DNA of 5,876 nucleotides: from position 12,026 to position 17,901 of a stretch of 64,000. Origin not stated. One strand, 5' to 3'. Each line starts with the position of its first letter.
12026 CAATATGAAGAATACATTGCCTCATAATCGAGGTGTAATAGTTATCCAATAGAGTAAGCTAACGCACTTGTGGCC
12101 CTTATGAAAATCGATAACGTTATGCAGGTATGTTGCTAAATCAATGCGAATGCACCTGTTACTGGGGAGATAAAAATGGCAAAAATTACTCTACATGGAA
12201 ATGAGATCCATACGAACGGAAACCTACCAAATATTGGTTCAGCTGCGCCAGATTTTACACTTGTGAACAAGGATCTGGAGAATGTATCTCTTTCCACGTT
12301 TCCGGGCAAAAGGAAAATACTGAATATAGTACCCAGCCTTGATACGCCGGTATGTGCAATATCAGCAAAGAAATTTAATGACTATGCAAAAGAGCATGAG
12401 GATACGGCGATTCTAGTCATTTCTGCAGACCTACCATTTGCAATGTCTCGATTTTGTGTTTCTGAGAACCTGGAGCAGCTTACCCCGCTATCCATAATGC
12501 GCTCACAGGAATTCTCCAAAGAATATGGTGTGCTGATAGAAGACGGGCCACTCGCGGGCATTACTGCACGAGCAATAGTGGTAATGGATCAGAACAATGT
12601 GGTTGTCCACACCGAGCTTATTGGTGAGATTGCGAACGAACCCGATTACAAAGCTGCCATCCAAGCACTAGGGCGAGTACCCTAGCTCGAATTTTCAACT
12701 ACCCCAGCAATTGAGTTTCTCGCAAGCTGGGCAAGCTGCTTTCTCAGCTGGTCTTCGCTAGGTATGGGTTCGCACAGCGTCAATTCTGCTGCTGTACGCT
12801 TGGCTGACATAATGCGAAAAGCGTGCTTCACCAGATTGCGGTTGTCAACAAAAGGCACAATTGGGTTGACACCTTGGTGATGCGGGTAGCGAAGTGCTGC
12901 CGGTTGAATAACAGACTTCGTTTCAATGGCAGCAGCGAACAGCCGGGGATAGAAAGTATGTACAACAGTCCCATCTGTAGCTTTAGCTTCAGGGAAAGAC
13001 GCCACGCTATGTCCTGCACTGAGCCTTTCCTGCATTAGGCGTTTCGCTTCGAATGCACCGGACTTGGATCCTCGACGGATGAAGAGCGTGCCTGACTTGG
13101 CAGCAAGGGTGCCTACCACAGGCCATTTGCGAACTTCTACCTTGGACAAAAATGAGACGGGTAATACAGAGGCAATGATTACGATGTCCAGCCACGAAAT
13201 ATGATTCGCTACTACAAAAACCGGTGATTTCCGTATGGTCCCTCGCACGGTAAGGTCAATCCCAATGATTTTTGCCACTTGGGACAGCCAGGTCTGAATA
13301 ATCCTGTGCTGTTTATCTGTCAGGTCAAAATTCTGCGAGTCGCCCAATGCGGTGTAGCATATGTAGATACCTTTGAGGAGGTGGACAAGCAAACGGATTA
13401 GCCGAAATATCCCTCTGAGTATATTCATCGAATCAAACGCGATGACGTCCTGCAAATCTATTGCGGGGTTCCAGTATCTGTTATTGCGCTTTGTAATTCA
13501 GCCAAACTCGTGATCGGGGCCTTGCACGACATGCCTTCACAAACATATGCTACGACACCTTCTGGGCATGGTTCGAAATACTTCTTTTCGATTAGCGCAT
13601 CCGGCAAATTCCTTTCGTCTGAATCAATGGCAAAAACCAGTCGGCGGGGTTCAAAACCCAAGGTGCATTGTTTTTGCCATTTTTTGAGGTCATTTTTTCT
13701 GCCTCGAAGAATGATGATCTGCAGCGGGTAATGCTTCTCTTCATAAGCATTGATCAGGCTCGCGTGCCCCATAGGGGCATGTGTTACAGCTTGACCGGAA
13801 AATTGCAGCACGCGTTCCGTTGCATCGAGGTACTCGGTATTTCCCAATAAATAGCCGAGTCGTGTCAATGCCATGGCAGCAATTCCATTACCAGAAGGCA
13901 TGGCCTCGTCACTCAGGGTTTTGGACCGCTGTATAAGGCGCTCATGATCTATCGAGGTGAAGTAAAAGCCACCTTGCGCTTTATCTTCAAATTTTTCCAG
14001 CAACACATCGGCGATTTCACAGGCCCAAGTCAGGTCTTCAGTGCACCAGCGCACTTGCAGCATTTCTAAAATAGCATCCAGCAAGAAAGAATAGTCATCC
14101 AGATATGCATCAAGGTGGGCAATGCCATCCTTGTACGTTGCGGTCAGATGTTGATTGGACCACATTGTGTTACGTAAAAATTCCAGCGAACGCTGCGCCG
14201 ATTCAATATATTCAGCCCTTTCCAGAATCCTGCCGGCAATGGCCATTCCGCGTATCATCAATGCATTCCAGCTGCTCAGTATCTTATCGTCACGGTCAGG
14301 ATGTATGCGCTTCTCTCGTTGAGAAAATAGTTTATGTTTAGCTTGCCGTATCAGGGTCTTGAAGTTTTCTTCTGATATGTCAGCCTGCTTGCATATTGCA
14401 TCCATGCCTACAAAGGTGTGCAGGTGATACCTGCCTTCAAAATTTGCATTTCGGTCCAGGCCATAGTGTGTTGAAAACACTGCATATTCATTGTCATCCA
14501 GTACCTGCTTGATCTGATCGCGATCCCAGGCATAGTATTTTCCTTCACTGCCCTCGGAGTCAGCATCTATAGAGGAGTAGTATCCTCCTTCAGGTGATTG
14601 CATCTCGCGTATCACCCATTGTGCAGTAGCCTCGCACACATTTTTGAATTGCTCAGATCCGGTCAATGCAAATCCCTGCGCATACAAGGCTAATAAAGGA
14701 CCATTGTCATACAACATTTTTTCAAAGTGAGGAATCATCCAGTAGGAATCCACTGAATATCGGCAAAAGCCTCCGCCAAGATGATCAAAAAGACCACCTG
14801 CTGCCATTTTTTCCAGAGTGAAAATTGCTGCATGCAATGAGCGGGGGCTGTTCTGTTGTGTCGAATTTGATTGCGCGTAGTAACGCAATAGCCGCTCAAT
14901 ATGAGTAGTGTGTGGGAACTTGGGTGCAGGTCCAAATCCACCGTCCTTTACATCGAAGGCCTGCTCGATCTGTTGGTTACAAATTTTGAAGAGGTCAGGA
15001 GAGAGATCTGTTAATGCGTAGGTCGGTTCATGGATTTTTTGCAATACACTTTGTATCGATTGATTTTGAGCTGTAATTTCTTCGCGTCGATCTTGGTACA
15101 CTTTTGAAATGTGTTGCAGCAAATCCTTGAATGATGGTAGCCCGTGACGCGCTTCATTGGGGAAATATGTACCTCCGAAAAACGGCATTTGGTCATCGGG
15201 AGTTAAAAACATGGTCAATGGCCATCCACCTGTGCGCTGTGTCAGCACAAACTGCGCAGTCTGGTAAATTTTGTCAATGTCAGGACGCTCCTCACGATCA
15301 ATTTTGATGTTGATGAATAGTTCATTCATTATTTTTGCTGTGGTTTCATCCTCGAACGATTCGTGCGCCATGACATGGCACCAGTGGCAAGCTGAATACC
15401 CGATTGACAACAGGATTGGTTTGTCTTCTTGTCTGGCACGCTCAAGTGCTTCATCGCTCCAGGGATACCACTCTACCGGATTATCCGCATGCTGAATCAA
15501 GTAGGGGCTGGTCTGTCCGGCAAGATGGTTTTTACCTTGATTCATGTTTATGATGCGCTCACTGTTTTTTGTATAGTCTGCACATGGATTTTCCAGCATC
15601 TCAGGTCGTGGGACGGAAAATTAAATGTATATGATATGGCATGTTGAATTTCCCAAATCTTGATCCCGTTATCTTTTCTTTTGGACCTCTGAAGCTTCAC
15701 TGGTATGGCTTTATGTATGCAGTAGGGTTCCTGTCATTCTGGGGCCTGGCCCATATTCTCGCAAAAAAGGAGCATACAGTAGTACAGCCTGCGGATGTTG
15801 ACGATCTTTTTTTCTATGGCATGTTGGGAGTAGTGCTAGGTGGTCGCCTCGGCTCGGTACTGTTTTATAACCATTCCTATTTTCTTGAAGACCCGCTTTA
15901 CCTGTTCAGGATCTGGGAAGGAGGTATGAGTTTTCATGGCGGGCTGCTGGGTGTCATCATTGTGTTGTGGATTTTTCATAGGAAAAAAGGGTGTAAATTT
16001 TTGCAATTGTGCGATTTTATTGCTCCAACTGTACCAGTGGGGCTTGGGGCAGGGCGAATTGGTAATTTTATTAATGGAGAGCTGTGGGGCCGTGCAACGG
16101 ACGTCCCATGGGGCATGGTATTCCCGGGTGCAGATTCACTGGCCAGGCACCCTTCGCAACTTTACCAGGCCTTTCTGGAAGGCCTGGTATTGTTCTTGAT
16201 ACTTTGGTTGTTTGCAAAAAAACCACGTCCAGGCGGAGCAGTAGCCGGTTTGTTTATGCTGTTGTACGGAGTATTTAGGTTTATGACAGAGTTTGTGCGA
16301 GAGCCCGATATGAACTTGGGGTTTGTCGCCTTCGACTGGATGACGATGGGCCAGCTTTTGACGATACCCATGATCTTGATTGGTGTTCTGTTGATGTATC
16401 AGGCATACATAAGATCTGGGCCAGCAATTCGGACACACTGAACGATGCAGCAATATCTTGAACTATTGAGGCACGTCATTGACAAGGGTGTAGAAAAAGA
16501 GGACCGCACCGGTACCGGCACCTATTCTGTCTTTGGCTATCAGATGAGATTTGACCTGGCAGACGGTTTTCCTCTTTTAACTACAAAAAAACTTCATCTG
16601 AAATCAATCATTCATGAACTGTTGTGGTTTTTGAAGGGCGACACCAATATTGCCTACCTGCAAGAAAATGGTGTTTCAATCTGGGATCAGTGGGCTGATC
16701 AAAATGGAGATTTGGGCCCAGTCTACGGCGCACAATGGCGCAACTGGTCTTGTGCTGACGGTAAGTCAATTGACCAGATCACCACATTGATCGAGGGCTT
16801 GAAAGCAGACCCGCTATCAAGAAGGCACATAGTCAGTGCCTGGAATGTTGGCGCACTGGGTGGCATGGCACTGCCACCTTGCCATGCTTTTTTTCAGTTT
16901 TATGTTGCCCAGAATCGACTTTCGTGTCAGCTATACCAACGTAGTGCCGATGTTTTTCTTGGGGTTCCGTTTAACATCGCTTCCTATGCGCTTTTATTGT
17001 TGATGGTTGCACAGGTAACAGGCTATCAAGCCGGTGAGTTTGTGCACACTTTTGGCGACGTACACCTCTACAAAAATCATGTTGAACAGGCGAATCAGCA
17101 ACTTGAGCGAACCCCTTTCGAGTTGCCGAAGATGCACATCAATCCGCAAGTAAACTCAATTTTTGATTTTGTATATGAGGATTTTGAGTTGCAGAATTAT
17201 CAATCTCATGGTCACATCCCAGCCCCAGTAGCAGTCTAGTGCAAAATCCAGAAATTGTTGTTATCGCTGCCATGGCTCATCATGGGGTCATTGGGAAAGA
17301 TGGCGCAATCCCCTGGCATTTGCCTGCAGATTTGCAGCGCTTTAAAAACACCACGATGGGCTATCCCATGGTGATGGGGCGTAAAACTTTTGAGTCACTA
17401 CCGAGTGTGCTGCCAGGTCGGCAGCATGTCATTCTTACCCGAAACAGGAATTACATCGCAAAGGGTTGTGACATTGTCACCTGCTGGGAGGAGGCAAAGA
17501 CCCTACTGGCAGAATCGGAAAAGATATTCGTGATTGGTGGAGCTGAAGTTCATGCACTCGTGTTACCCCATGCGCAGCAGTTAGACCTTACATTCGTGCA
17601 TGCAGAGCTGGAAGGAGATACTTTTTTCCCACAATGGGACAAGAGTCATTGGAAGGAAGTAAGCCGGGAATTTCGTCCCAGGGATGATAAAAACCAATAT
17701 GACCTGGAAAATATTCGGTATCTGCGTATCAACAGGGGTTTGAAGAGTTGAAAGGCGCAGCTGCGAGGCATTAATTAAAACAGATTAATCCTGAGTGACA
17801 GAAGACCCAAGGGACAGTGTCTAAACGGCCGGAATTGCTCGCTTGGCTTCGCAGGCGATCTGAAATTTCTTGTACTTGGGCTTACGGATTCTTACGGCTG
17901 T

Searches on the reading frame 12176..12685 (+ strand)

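Call 52: search_protein_families(library=pfam, proteins=[window:12176-12685:+], max_evalue=0.00001)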
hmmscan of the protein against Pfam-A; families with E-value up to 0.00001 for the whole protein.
window:12176-12685:+ (169 aa): 2 families
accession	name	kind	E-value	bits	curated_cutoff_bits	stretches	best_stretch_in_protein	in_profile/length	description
PF08534.16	Redoxin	-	4.4e-31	108.1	26.6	1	21-162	3-148/148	Redoxin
PF00578.27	AhpC-TSA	-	8.5e-20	71.4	26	1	20-145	1-123/124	AhpC/TSA family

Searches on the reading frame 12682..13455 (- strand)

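Call 52: search_protein_families(library=pfam, proteins=[window:12682-13455:-], max_evalue=0.00001)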
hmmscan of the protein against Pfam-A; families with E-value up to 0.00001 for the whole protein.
window:12682-13455:- (257 aa): 1 family
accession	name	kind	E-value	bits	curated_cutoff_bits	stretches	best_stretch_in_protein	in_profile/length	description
PF01553.26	Acyltransferase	-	2.4e-20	73.1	23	1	73-188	9-131/132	Acyltransferase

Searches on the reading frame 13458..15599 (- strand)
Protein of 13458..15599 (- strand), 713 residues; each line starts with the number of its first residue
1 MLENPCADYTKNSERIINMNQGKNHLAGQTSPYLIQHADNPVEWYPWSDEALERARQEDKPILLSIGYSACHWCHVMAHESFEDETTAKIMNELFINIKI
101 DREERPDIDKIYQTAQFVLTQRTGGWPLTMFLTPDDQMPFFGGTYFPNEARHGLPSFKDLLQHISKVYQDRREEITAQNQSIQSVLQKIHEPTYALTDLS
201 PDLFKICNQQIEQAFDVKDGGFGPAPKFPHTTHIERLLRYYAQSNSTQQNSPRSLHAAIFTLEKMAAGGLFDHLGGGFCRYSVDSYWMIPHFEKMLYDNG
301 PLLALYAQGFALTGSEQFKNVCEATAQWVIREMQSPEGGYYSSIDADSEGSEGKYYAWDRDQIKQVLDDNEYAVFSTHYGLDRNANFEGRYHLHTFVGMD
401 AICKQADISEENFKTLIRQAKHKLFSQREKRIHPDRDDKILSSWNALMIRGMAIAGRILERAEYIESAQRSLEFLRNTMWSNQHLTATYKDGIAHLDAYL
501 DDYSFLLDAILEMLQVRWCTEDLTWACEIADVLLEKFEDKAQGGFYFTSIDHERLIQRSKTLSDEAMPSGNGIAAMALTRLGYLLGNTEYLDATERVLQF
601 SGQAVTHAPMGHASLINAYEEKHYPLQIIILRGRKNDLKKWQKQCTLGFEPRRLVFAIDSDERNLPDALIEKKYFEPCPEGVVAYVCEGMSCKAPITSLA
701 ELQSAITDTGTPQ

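Call 52: search_protein_families(library=pfam, proteins=[window:13458-15599:-], max_evalue=0.00001)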
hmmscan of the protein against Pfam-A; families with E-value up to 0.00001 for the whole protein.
window:13458-15599:- (713 aa): 2 families
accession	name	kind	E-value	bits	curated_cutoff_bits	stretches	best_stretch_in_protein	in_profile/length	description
PF03190.21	Thioredox_DsbH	-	3.2e-74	248.7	27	1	23-186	1-162/163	Protein of unknown function, DUF255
PF13899.12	Thioredoxin_7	-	2.6e-11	43.9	27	1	43-134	1-83/83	Thioredoxin-like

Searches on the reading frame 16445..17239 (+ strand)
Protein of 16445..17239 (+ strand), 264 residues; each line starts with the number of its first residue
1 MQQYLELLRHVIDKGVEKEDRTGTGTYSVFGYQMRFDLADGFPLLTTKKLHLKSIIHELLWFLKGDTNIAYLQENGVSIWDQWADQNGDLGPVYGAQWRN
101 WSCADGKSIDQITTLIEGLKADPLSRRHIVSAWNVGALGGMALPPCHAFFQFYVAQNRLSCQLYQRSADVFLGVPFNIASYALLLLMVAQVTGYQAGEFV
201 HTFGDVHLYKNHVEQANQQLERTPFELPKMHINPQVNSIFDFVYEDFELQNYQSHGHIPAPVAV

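Call 52: search_protein_families(library=pfam, proteins=[window:16445-17239:+], max_evalue=0.00001)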
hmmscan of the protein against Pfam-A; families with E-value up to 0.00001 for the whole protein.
window:16445-17239:+ (264 aa): 1 family
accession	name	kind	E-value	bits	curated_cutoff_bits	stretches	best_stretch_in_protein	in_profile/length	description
PF00303.24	Thymidylat_synt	-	7.7e-126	419.1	24.3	1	2-264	1-266/266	Thymidylate synthase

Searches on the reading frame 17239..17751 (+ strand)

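Call 52: search_protein_families(library=pfam, proteins=[window:17239-17751:+], max_evalue=0.00001)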
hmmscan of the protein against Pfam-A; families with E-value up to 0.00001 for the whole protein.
window:17239-17751:+ (170 aa): 1 family
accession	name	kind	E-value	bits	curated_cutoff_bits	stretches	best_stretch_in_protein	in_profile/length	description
PF00186.24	DHFR_1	-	1.4e-57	194.3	25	1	6-163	2-159/159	Dihydrofolate reductase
